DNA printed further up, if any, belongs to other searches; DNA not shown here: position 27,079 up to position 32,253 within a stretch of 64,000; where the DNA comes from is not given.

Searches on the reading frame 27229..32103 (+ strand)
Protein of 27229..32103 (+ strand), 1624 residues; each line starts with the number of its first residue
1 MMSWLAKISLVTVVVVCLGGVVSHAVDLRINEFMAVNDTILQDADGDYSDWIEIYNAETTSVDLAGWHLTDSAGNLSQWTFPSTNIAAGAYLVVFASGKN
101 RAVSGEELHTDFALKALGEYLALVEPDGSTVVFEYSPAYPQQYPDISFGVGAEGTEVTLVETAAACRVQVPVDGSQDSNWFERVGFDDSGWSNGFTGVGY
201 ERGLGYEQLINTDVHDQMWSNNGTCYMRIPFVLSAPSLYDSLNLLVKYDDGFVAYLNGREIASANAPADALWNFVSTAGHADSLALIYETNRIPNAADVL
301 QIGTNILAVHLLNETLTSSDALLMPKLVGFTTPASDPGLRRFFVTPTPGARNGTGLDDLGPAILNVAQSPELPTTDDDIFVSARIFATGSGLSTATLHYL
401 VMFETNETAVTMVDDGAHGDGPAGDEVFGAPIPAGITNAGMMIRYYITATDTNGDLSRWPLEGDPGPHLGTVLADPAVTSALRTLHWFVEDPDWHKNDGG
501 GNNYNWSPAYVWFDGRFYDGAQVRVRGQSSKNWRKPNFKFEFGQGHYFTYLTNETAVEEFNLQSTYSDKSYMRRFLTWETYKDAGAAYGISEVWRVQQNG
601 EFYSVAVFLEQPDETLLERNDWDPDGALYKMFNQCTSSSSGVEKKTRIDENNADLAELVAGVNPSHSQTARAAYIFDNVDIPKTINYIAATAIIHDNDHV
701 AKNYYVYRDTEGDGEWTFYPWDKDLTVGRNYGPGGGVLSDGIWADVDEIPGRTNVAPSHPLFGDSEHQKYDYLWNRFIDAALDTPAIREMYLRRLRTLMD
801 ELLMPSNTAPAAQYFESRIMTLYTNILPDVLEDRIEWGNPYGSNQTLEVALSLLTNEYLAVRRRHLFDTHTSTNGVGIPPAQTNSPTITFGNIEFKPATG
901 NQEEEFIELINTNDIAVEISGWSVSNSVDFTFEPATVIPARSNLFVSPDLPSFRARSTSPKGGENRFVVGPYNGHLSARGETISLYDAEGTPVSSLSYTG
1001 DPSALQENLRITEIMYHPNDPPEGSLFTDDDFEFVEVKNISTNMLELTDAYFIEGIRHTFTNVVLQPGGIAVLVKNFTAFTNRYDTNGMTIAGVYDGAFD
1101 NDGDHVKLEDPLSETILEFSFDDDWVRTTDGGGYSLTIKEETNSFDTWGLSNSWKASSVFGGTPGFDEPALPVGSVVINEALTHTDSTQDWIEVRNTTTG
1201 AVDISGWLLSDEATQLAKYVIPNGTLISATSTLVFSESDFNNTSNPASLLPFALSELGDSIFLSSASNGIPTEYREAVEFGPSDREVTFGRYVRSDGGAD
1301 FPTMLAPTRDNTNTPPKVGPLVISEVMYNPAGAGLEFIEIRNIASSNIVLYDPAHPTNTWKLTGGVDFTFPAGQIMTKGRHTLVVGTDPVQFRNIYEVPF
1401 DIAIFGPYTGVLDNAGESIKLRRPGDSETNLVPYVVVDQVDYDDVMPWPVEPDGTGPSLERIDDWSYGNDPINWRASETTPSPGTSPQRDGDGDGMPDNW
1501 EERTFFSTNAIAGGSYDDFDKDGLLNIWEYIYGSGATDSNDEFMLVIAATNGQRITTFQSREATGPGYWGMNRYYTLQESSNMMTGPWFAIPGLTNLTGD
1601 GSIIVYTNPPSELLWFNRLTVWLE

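Call 48: search_protein_families(library=pfam, proteins=[window:27229-32103:+], max_evalue=0.0001)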
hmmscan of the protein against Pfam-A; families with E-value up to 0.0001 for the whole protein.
window:27229-32103:+ (1624 aa): 2 families
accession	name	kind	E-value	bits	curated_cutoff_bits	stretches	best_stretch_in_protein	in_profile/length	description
PF00932.25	LTD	-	7.5e-64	213.4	34.3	5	25-131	5-102/109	Lamin Tail Domain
PF08757.17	CotH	-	9e-33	114.6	23.8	1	523-822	1-287/322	CotH kinase protein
